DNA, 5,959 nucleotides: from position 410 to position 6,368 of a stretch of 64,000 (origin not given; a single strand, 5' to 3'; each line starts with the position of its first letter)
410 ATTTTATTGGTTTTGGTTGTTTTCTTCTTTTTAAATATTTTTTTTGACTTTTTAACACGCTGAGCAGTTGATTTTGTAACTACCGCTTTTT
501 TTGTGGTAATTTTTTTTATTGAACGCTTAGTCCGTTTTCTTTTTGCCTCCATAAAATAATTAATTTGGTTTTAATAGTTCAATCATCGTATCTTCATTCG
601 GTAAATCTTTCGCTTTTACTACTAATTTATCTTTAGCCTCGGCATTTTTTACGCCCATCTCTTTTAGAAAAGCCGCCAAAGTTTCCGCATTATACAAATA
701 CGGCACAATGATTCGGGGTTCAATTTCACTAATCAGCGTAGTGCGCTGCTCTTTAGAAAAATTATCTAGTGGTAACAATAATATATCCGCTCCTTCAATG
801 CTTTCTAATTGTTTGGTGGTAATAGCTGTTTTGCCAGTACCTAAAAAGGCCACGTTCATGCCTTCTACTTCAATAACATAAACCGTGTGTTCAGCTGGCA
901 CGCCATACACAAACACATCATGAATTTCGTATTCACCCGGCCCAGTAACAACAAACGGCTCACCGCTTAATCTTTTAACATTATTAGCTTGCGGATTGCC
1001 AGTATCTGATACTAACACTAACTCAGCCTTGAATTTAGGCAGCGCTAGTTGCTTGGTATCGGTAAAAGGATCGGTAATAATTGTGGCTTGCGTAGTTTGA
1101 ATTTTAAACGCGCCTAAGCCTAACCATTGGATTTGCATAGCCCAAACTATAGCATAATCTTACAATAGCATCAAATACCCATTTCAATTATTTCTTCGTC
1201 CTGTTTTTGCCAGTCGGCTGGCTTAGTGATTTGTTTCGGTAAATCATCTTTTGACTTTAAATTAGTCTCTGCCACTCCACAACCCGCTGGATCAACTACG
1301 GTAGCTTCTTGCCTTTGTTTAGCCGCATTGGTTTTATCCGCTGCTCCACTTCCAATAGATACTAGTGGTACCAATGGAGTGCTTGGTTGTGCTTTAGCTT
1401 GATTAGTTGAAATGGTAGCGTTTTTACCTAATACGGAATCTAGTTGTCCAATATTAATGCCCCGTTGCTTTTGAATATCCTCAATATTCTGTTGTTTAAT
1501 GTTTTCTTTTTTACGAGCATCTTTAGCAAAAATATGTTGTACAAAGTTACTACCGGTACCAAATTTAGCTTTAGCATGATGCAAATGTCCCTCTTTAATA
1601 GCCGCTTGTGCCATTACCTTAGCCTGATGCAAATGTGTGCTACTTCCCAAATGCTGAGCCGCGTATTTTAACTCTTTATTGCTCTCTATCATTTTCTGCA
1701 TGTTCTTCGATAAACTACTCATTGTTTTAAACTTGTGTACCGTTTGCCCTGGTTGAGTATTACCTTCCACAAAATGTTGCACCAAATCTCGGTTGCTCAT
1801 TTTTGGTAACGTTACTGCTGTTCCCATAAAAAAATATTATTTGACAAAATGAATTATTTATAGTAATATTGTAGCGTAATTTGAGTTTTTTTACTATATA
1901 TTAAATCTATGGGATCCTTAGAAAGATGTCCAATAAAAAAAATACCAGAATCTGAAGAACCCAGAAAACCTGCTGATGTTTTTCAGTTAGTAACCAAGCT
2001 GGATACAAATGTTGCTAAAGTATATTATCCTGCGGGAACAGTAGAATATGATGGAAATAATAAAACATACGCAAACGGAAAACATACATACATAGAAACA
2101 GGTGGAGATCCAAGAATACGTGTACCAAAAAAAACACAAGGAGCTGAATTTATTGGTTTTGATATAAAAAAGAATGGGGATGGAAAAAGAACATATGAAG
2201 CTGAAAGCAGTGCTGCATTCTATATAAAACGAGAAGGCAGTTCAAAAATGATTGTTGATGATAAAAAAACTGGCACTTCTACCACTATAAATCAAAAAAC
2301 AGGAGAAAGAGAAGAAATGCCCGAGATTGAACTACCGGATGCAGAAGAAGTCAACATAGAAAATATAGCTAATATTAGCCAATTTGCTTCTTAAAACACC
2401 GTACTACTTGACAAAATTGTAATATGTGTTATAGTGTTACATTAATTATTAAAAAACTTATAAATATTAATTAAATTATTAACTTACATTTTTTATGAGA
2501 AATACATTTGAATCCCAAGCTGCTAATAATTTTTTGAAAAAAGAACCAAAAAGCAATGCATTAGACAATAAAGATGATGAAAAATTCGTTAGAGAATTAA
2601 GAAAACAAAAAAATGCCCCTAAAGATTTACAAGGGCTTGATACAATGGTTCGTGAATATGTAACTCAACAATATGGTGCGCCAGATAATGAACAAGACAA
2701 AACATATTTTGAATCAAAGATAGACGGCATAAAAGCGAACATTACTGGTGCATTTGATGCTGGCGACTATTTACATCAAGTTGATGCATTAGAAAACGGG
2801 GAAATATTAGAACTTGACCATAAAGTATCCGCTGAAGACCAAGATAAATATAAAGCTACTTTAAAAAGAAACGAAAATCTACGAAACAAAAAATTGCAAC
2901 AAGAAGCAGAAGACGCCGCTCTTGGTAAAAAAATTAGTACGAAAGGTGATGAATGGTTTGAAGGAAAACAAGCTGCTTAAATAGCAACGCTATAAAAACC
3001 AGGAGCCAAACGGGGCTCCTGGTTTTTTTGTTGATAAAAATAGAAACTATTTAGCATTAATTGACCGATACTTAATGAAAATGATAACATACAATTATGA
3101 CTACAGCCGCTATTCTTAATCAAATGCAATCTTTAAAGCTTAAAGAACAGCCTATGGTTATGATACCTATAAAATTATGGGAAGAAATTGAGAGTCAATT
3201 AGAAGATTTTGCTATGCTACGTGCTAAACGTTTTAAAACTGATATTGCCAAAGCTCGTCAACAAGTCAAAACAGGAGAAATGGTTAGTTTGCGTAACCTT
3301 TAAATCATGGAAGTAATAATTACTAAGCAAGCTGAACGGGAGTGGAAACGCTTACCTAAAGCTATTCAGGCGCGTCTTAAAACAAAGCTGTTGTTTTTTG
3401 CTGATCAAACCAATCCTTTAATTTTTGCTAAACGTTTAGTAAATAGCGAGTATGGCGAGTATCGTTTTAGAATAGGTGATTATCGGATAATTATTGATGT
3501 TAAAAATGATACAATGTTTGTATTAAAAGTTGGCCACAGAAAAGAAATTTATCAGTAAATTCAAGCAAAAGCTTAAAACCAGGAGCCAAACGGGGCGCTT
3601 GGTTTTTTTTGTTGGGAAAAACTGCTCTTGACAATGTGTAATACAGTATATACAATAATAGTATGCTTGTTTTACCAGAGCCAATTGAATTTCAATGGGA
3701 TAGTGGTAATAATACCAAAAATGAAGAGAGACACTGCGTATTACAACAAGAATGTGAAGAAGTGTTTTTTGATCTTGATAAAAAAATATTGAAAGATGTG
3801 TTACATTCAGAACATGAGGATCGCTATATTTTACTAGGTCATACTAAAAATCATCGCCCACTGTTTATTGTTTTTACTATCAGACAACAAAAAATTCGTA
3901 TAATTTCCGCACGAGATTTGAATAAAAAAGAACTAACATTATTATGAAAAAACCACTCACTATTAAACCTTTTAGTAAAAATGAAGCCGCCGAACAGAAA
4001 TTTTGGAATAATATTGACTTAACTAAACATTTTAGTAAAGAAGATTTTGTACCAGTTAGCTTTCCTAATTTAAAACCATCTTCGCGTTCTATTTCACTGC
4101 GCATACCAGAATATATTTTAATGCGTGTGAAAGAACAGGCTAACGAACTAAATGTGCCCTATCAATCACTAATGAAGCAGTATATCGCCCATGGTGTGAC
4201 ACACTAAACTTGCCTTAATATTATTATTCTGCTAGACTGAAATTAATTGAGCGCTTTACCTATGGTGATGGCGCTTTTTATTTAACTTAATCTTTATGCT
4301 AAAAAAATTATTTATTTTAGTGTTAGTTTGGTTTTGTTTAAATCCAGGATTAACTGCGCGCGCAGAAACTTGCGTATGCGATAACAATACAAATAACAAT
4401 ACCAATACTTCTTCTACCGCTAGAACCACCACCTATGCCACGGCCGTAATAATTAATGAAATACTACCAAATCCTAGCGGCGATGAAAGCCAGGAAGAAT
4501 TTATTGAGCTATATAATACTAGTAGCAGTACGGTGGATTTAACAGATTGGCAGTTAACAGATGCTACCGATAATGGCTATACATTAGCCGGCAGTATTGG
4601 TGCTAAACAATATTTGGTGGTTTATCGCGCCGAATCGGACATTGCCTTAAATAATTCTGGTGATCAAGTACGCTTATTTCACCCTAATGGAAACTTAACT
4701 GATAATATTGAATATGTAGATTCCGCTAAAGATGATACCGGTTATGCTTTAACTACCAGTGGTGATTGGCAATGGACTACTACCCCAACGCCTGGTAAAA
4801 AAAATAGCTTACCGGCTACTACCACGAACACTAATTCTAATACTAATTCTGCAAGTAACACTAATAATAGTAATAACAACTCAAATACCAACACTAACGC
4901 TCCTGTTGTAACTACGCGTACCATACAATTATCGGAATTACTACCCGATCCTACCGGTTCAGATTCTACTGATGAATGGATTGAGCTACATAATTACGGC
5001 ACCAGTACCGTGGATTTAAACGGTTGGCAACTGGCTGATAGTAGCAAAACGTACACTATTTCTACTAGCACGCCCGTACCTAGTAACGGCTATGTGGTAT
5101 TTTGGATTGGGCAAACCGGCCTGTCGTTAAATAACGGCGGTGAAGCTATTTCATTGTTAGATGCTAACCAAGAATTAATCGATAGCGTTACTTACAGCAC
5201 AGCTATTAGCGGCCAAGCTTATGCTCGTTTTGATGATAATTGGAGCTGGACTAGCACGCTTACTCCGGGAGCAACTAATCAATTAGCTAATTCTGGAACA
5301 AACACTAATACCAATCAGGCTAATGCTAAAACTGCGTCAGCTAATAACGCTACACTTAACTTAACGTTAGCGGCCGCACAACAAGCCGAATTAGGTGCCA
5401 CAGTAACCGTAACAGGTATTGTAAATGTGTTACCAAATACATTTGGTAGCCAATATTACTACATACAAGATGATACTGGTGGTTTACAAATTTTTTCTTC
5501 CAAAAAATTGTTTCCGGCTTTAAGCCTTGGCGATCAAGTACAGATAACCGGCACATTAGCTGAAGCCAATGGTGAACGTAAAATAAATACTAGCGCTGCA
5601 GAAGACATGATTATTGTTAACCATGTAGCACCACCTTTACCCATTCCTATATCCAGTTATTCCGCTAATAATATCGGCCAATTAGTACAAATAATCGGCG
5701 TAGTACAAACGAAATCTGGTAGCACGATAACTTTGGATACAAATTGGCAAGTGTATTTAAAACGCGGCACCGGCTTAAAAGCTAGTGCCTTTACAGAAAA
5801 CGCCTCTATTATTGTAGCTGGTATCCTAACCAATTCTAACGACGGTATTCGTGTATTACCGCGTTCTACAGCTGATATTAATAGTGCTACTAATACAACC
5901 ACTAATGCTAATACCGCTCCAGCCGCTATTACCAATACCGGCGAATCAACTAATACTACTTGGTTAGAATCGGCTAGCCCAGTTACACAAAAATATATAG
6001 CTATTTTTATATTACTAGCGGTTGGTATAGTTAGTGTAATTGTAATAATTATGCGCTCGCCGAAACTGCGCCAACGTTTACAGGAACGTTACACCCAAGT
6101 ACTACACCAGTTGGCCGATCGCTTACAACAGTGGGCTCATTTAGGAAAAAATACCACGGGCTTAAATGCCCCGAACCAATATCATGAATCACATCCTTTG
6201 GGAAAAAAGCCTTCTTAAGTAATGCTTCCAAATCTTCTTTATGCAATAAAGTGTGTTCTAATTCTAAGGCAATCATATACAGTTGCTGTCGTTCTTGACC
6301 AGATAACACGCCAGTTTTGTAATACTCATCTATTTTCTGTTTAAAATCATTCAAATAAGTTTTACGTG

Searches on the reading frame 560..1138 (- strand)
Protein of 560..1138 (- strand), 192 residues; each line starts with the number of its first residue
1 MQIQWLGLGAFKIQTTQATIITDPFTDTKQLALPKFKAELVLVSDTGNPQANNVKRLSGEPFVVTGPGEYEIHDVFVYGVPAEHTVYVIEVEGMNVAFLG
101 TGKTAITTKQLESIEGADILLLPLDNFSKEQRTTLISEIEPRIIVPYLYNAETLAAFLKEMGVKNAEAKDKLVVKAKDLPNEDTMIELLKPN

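Call 19: find_encoding_contigs(protein=window:560-1138:-, flank=10000, max_places=4)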
Protein window:560-1138:- (192 aa): 4 contigs read that carry it; 4 places shown.
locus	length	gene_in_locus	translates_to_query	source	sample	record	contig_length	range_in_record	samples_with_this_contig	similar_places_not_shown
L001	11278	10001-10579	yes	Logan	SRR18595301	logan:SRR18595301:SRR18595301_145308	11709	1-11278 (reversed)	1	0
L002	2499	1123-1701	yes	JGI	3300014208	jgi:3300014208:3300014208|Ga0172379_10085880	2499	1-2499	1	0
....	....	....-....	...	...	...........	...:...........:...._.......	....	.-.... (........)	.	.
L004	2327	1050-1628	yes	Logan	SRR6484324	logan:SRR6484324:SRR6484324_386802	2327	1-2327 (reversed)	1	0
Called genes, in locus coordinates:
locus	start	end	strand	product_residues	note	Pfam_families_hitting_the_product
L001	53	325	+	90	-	PF01649:Ribosomal_S20p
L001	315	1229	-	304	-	PF21694:DNA_pol3_delta_C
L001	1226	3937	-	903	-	PF02739:5_3_exonuc_N, PF01367:5_3_exonuc, PF01612:DNA_pol_A_exo1, PF22619:DNA_polI_exo1, PF00476:DNA_pol_A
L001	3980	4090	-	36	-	-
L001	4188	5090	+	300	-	PF08241:Methyltransf_11 (weak), PF13649:Methyltransf_25 (weak)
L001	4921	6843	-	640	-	PF00932:LTD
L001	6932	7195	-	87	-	PF12441:CopG_antitoxin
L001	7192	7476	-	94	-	PF04365:BrnT_toxin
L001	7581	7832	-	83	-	PF05016:ParE_toxin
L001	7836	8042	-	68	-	-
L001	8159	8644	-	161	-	-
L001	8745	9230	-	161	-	-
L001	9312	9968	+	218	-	-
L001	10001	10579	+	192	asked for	PF13483:Lactamase_B_3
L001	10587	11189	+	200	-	-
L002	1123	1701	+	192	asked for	PF13483:Lactamase_B_3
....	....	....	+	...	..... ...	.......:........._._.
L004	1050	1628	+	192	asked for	PF13483:Lactamase_B_3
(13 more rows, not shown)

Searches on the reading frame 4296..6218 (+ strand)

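Call 11: search_protein_families(library=pfam, proteins=[window:4296-6218:+], max_evalue=0.001)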
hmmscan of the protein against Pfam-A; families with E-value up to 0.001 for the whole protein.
window:4296-6218:+ (640 aa): 2 families
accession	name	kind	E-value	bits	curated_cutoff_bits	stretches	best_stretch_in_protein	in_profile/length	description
PF00932.25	LTD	-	1.1e-41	142.1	34.3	2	48-141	5-108/109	Lamin Tail Domain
PF01336.31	tRNA_anti-codon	-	3.9e-05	23.9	27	0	370-430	1-67/75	OB-fold nucleic acid binding domain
